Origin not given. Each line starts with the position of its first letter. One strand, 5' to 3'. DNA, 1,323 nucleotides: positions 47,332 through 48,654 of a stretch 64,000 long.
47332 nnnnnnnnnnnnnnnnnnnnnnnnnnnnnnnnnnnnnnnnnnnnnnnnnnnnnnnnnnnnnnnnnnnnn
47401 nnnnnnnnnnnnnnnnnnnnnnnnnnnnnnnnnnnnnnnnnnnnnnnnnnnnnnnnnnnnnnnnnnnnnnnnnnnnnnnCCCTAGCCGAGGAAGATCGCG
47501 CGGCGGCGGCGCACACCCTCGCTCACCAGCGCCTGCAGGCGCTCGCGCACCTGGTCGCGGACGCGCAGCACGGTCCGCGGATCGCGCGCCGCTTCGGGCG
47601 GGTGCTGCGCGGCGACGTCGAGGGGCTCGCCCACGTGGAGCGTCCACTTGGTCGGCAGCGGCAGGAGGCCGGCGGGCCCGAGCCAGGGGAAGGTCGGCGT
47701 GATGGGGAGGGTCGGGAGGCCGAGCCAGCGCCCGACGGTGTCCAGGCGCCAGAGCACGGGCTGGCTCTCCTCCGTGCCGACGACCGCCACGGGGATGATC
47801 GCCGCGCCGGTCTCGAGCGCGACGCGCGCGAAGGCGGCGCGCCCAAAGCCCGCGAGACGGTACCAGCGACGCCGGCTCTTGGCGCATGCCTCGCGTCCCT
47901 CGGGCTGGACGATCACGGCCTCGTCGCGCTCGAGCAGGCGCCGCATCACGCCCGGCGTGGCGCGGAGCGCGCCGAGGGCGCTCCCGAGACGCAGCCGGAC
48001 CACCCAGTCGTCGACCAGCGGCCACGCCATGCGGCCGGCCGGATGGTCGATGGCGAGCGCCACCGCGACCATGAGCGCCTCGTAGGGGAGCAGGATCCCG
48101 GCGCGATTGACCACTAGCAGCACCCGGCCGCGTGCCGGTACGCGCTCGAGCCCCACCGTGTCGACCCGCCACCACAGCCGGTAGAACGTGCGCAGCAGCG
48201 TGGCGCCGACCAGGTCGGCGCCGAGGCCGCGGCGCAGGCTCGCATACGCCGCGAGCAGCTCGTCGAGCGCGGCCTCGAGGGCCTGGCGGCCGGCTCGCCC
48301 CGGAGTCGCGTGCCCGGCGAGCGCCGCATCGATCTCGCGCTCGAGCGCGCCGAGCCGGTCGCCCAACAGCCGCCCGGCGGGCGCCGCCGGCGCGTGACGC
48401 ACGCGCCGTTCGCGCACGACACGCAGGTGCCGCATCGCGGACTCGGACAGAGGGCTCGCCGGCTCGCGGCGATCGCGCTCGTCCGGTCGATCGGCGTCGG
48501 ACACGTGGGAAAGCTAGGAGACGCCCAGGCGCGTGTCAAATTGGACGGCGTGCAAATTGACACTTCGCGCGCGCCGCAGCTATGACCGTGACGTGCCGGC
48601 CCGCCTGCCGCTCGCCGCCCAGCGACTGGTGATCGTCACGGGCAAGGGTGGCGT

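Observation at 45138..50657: Glycerol/glycerolipid operon (acyltransferase-glpK-lipase) divergent from a tandem pair of ArsA/Get3-like ATPases with a repeat-bearing promoter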

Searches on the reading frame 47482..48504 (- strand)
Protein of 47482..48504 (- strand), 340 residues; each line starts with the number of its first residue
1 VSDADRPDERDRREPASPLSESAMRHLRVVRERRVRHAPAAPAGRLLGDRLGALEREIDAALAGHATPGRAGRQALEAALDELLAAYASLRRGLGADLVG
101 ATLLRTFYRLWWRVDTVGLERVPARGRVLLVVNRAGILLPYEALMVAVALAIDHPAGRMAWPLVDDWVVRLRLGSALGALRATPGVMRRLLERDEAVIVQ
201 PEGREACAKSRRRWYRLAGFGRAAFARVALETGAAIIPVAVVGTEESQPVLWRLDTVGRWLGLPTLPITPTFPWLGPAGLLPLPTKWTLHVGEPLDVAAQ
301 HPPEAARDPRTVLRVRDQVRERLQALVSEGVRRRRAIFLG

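Call 7: search_protein_families(library=pfam, proteins=[window:47482-48504:-], max_evalue=0.01)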
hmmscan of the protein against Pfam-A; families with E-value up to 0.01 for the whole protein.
window:47482-48504:- (340 aa): 1 family
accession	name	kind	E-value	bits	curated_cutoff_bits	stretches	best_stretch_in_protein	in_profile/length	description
PF01553.26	Acyltransferase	-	0.0017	18.6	23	0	186-241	83-131/132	Acyltransferase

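Call 8: search_protein_families(library=ncbifam, proteins=[window:47482-48504:-], max_evalue=0.01)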
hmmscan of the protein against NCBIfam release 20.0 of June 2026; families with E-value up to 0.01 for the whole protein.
window:47482-48504:- (340 aa): 1 family
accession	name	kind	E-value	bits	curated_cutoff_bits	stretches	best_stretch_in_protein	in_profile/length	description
NF005959.0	PRK08043.1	equivalog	0.0015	16.9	886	1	102-248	4-144/719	bifunctional acyl-ACP--phospholipid O-acyltransferase/long-chain-fatty-acid--ACP ligase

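Call 37: find_homologous_proteins(query=window:47482-48504:-, max_evalue=0.00001)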
Query window:47482-48504:- (340 aa): 298 proteins with E <= 0.00001 among 8000 candidates; the best 120 are listed.
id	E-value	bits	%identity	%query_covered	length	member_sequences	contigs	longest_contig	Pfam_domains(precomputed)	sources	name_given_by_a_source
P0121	6.2e-198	675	100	93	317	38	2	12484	-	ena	-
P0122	1.8e-196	670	99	93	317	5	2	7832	-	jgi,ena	-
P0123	1.7e-170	585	86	94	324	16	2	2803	PF01553.27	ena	-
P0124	8.1e-167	573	83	94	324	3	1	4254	PF01553.27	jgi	-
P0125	3.2e-155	535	79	94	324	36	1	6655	-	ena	-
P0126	1.4e-115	404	98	49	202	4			-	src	-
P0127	1.3e-110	388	65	86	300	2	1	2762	PF01553.27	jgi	jgi:1-acyl-sn-glycerol-3-phosphate acyltransferase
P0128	2.6e-93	331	58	90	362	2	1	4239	PF01553.27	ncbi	-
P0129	1.4e-92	329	57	86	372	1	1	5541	PF01553.27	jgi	-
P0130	3.5e-92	328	54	100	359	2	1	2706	PF01553.27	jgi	-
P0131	3.1e-90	321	54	99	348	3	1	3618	PF01553.27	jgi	jgi:1-acyl-sn-glycerol-3-phosphate acyltransferase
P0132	2.5e-89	318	58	86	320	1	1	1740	PF01553.27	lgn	-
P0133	1.3e-88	316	56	86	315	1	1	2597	PF01553.27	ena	-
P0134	1.5e-88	316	54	100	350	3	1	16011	PF01553.27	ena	-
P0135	2.4e-88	315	55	86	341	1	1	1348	PF01553.27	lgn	-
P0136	4.7e-88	314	53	100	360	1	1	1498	PF01553.27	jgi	jgi:1-acyl-sn-glycerol-3-phosphate acyltransferase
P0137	7.5e-88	313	51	100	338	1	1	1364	PF01553.27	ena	-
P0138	9.2e-88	313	54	99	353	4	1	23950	PF01553.27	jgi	jgi:1-acyl-sn-glycerol-3-phosphate acyltransferase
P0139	2.2e-87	312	59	86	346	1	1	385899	PF01553.27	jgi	jgi:1-acyl-sn-glycerol-3-phosphate acyltransferase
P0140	2.7e-87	311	65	69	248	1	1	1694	PF01553.27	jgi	jgi:1-acyl-sn-glycerol-3-phosphate acyltransferase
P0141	3.7e-87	311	57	86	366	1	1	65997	PF01553.27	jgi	jgi:1-acyl-sn-glycerol-3-phosphate acyltransferase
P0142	1.2e-86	309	55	100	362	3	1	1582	PF01553.27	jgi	jgi:1-acyl-sn-glycerol-3-phosphate acyltransferase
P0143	6.0e-86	307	59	86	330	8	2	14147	PF01553.27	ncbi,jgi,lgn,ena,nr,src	ncbi:MAG TPA: 1-acyl-sn-glycerol-3-phosphate acyltransferase [Candidatus Binatia bacterium]|nr:1-acy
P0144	2.2e-85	305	54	87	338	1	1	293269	PF01553.27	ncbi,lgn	ncbi:MAG: 1-acyl-sn-glycerol-3-phosphate acyltransferase [Candidatus Binatia bacterium]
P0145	6.8e-85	304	63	71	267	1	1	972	PF01553.27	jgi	jgi:1-acyl-sn-glycerol-3-phosphate acyltransferase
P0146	7.0e-85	304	53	100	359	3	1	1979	PF01553.27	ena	-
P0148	7.8e-85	303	61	86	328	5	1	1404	PF01553.27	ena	-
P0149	8.7e-85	303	55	87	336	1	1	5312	PF01553.27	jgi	jgi:1-acyl-sn-glycerol-3-phosphate acyltransferase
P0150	8.7e-85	303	57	91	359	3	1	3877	PF01553.27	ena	-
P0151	1.0e-84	303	58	85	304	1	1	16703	PF01553.27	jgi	jgi:1-acyl-sn-glycerol-3-phosphate acyltransferase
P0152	1.0e-84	303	55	89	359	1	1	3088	PF01553.27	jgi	jgi:1-acyl-sn-glycerol-3-phosphate acyltransferase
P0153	2.5e-84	302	54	86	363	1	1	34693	PF01553.27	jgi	jgi:1-acyl-sn-glycerol-3-phosphate acyltransferase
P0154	2.8e-84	302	54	86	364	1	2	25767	PF01553.27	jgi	jgi:1-acyl-sn-glycerol-3-phosphate acyltransferase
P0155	3.4e-84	301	59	86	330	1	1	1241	PF01553.27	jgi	-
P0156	4.0e-84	301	56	89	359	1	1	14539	PF01553.27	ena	-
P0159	6.4e-83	297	54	91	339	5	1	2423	PF01553.27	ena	-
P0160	7.1e-83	297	50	100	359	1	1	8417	PF01553.27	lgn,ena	-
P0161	7.2e-83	297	49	99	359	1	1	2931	PF01553.27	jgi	jgi:1-acyl-sn-glycerol-3-phosphate acyltransferase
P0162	8.3e-83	297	51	100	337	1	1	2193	PF01553.27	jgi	jgi:1-acyl-sn-glycerol-3-phosphate acyltransferase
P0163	1.2e-82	296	49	100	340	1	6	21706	PF01553.27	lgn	-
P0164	1.9e-82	296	49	100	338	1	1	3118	PF01553.27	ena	-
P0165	1.9e-82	296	55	86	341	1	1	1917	PF01553.27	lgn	-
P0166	5.1e-82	294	52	100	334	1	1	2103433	PF01553.27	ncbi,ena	-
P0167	5.3e-82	294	55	99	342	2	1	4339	PF01553.27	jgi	jgi:1-acyl-sn-glycerol-3-phosphate acyltransferase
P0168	5.5e-82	294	50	100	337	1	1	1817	PF01553.27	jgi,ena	-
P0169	1.5e-81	293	54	87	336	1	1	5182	PF01553.27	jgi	jgi:1-acyl-sn-glycerol-3-phosphate acyltransferase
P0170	1.6e-81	292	53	100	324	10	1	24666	PF01553.27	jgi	jgi:1-acyl-sn-glycerol-3-phosphate acyltransferase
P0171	3.2e-81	291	54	86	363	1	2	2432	PF01553.27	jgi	jgi:1-acyl-sn-glycerol-3-phosphate acyltransferase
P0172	4.0e-81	291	56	89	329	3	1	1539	PF01553.27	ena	-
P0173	4.3e-81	291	53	86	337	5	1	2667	PF01553.27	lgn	-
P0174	5.5e-81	291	62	70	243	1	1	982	PF01553.27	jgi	jgi:1-acyl-sn-glycerol-3-phosphate acyltransferase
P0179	5.3e-80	288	52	94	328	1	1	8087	PF01553.27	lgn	-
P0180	6.2e-80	287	50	86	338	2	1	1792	PF01553.27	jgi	-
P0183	4.4e-79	284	52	100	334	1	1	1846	PF01553.27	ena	-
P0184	1.5e-78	283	50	100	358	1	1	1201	PF01553.27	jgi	jgi:1-acyl-sn-glycerol-3-phosphate acyltransferase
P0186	5.2e-78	281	53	90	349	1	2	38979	PF01553.27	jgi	jgi:1-acyl-sn-glycerol-3-phosphate acyltransferase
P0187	7.3e-78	280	52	96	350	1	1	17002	PF01553.27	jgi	jgi:1-acyl-sn-glycerol-3-phosphate acyltransferase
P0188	1.5e-77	279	54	86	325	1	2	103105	PF01553.27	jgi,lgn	jgi:1-acyl-sn-glycerol-3-phosphate acyltransferase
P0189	2.0e-77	279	50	100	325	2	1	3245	PF01553.27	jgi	jgi:1-acyl-sn-glycerol-3-phosphate acyltransferase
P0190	2.4e-77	279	49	99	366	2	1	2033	PF01553.27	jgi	jgi:1-acyl-sn-glycerol-3-phosphate acyltransferase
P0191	2.5e-77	279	50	98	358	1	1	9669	PF01553.27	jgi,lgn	jgi:1-acyl-sn-glycerol-3-phosphate acyltransferase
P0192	2.6e-77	279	54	94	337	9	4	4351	PF01553.27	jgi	-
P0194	6.9e-77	277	61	71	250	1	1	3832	PF01553.27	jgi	jgi:1-acyl-sn-glycerol-3-phosphate acyltransferase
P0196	4.4e-76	275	52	85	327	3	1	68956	PF01553.27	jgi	-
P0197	4.6e-76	275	51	100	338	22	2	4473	PF01553.27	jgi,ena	-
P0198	1.0e-75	273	48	99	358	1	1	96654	PF01553.27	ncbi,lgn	-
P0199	1.6e-75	273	51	92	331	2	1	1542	PF01553.27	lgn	-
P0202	8.1e-75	270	50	96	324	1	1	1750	PF01553.27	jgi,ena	-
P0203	1.5e-74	270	53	86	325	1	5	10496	PF01553.27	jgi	jgi:1-acyl-sn-glycerol-3-phosphate acyltransferase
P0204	6.9e-74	267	52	85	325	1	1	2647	PF01553.27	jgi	jgi:1-acyl-sn-glycerol-3-phosphate acyltransferase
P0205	1.3e-73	267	49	99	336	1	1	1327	PF01553.27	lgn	-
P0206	1.5e-73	266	52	88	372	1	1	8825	PF01553.27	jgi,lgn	jgi:1-acyl-sn-glycerol-3-phosphate acyltransferase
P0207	5.1e-73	265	53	86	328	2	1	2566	PF01553.27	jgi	jgi:1-acyl-sn-glycerol-3-phosphate acyltransferase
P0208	7.9e-73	264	53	86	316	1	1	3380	PF01553.27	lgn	-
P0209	1.5e-72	263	52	86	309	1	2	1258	PF01553.27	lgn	-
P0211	4.2e-71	258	48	100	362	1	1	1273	PF01553.27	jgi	-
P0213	1.3e-70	257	53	85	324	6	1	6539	PF01553.27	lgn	-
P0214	2.6e-70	256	52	86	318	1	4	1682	PF01553.27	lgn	-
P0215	2.7e-70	256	50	99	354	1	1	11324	PF01553.27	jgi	jgi:1-acyl-sn-glycerol-3-phosphate acyltransferase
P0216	6.9e-70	254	50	88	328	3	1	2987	PF01553.27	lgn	-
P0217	8.4e-70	254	49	86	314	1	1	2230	PF01553.27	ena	-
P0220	1.4e-68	250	42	100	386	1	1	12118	PF01553.27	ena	-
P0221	1.8e-68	250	50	76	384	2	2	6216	PF01553.27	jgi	jgi:1-acyl-sn-glycerol-3-phosphate acyltransferase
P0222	2.1e-67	246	43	100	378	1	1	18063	PF01553.27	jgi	jgi:1-acyl-sn-glycerol-3-phosphate acyltransferase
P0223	4.1e-67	245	48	100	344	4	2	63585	PF01553.27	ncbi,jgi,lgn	jgi:1-acyl-sn-glycerol-3-phosphate acyltransferase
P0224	4.1e-67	245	58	69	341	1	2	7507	PF01553.27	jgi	jgi:1-acyl-sn-glycerol-3-phosphate acyltransferase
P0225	5.0e-67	245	51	89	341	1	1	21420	PF01553.27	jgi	-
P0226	1.0e-66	244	44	100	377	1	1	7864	PF01553.27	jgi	jgi:1-acyl-sn-glycerol-3-phosphate acyltransferase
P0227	8.0e-66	241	51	89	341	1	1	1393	PF01553.27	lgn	-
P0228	2.2e-65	239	60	65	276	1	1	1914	PF01553.27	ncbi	-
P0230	3.8e-65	239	49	86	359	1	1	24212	PF01553.27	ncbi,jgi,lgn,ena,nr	ncbi:MAG TPA: 1-acyl-sn-glycerol-3-phosphate acyltransferase [Candidatus Binatia bacterium]|nr:1-acy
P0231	4.6e-65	238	41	100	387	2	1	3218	PF01553.27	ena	-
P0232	1.8e-64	236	45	86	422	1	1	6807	PF01553.27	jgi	jgi:1-acyl-sn-glycerol-3-phosphate acyltransferase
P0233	7.6e-64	234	51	86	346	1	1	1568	PF01553.27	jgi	jgi:1-acyl-sn-glycerol-3-phosphate acyltransferase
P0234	6.3e-62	228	41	93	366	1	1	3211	PF01553.27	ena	-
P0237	3.9e-61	225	42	86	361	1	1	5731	PF01553.27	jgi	jgi:1-acyl-sn-glycerol-3-phosphate acyltransferase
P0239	1.2e-60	224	51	69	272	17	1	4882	PF03982.19,PF01553.27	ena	-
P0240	1.5e-60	224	51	69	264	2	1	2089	PF03982.19,PF01553.27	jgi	jgi:1-acyl-sn-glycerol-3-phosphate acyltransferase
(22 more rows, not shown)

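Call 42: search_solved_structures(query=window:47482-48504:-, max_evalue=1, show_alignments=2)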
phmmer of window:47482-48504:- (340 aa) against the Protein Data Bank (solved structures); distinct sequences matched with E-value up to 1: 2.
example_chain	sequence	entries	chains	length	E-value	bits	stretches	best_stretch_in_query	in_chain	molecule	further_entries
5mji_A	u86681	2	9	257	0.51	12.9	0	118-211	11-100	BRAMP domain protein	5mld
6yw5_PP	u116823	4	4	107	0.56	12.8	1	216-300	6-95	Ribosomal protein S16, mitochondrial | bS16m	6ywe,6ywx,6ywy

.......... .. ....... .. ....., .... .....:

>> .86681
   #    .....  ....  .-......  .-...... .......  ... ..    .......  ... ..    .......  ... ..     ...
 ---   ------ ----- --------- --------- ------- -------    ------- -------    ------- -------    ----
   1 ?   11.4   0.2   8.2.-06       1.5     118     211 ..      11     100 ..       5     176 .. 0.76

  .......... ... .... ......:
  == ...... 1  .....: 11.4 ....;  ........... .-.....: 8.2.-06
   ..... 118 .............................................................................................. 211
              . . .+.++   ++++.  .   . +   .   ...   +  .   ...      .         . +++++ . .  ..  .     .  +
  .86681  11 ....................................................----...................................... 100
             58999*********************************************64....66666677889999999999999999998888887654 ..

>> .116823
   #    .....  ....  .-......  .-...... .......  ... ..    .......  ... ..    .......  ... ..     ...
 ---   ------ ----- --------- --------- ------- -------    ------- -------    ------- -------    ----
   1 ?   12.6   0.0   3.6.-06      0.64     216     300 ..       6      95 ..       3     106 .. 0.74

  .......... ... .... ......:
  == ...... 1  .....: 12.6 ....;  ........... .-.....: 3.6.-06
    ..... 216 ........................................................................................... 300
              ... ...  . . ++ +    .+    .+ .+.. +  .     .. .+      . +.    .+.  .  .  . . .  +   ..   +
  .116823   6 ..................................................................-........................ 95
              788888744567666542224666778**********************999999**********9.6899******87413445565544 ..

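Call 49: predict_structure(alignment_id=A2)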
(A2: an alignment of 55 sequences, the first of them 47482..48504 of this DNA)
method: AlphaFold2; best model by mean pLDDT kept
length: 340 residues; sequences in the alignment: 55
mean_pLDDT: 79.7   pTM: 0.70
mean pLDDT of the five models: 79.7, 79.6, 78.8, 78.8, 78.1
residues with pLDDT >= 90: 142; 70-90: 92; 50-70: 76; < 50: 30
segments of 3 or more residues with pLDDT < 50: 1-4, 23-37, 39-42
pLDDT, mean of each block of 10 residues (from residue 1): 48 53 44 42 58 75 60 69 71 69 86 93 98 89 95 97 91 82 97 98 88 88 95 98 72 72 66 63 80 98 98 98 96 81
secondary structure, 60 per line:
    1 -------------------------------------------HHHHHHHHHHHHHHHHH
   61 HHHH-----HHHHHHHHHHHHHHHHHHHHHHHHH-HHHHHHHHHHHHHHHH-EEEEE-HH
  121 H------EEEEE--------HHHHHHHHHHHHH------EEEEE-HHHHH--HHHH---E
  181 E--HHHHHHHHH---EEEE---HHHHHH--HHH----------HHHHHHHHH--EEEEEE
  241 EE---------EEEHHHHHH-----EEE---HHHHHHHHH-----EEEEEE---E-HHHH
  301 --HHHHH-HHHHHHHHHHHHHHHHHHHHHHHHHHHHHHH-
elements in order: H44-64 H70-94 H96-111 E113-117 E128-132 H141-153 E160-164 H166-170 H173-176 H184-192 E196-199 H203-208 H224-232 E235-242 E252-254 H255-260 E266-268 H272-280 E286-291 H297-300 H303-307 H309-339

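Call 52: fold_search(model_id=the predicted structure, library=pdb)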
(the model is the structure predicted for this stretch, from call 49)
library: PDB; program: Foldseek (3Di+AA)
matches with E <= 10: 588; with E <= 0.001: 9
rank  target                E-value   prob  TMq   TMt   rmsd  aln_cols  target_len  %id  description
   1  5kym_B                1.3e-06  1.00  0.36  0.50   6.5       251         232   19  Crystal Structure of the 1-acyl-sn-glycerophosphate (LPA) acyltransferase, PlsC, from Thermotoga maritima (released 2017-07-26)
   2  5kym_A                1.3e-05  1.00  0.41  0.55   5.7       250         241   18  Crystal Structure of the 1-acyl-sn-glycerophosphate (LPA) acyltransferase, PlsC, from Thermotoga maritima (released 2017-07-26)
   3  5f2z_A                5.5e-05  1.00  0.30  0.40  11.0       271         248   17  Crystal structure of membrane associated PatA from Mycobacterium smegmatis in complex with palmitate - P21 space group (released 2016-03-09)
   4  5f31                  3.3e-04  1.00  0.30  0.38  11.2       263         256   15  Crystal structure of membrane associated PatA from Mycobacterium smegmatis in complex with palmitate - P 42 21 2 space g (released 2016-03-09)
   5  5f2z_B                3.5e-04  1.00  0.34  0.44  10.1       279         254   16  Crystal structure of membrane associated PatA from Mycobacterium smegmatis in complex with palmitate - P21 space group (released 2016-03-09)
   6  5f2z_C                5.0e-04  1.00  0.35  0.47   9.1       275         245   17  Crystal structure of membrane associated PatA from Mycobacterium smegmatis in complex with palmitate - P21 space group (released 2016-03-09)
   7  5f34_C                5.3e-04  1.00  0.33  0.43   9.8       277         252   16  Crystal structure of membrane associated PatA from Mycobacterium smegmatis in complex with S-hexadecyl Coenzyme A - P2 (released 2016-03-09)
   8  5oce_B                6.4e-04  1.00  0.29  0.38  10.8       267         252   15  THE MOLECULAR MECHANISM OF SUBSTRATE RECOGNITION AND CATALYSIS OF THE MEMBRANE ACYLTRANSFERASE PatA -- Complex of PatA (released 2017-12-27)
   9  5f2z_D                7.2e-04  1.00  0.36  0.46  10.0       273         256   16  Crystal structure of membrane associated PatA from Mycobacterium smegmatis in complex with palmitate - P21 space group (released 2016-03-09)
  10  1k30                  1.2e-03  1.00  0.34  0.33   6.2       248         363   13  Crystal Structure Analysis of Squash (Cucurbita moschata) glycerol-3-phosphate (1)-acyltransferase (released 2001-10-31)
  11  7ojt_A                1.6e-03  1.00  0.32  0.42  10.8       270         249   15  Crystal structure of unliganded PatA, a membrane associated acyltransferase from Mycobacterium smegmatis (released 2021-10-27)
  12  5kn7                  5.5e-03  0.85  0.26  0.28  20.5       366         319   14  Lipid A secondary acyltransferase LpxM from Acinetobacter baumannii (released 2016-09-28)
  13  5knk                  7.9e-03  0.82  0.27  0.28  19.8       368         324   14  Lipid A secondary acyltransferase LpxM from Acinetobacter baumannii with catalytic residue substitution (E127A) (released 2016-09-28)
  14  1iuq                  2.6e-02  0.95  0.39  0.37   6.3       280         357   13  The 1.55 A Crystal Structure of Glycerol-3-Phosphate Acyltransferase (released 2003-10-07)
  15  4pht_B                6.0e-02  0.33  0.23  0.19  13.7       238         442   11  ATPase GspE in complex with the cytoplasmic domain of GspL from the Vibrio vulnificus type II Secretion system (released 2014-11-26)
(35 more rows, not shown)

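Call 53: search_protein_families(library=pfam, proteins=[P0220, P0234, P0239, P0123], max_evalue=0.01)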
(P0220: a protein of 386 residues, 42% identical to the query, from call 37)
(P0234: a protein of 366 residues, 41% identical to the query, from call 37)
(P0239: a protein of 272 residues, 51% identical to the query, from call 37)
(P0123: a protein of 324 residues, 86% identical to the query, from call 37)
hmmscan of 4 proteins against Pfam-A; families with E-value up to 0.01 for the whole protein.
P0220 (386 aa): 2 families
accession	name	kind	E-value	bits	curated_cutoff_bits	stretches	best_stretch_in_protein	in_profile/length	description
PF01553.26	Acyltransferase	-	6.1e-16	58.9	23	1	155-287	1-131/132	Acyltransferase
PF03982.18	DAGAT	-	6.2e-05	22.5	22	1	211-299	108-199/297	Diacylglycerol acyltransferase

P0234 (366 aa): 2 families
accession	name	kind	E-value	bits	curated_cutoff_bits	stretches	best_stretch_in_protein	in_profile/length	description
PF01553.26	Acyltransferase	-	1.4e-18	67.4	23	1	136-268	1-131/132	Acyltransferase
PF03982.18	DAGAT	-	9.8e-05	21.9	22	1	192-275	108-194/297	Diacylglycerol acyltransferase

P0239 (272 aa): 2 families
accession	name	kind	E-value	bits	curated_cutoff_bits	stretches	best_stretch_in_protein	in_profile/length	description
PF01553.26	Acyltransferase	-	5.1e-14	52.6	23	1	44-175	1-131/132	Acyltransferase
PF03982.18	DAGAT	-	7.4e-07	28.8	22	1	38-183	44-195/297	Diacylglycerol acyltransferase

P0123 (324 aa): 1 family
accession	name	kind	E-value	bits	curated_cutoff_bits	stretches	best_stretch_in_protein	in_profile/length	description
PF01553.26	Acyltransferase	-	9.7e-07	29.1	23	1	171-225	84-131/132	Acyltransferase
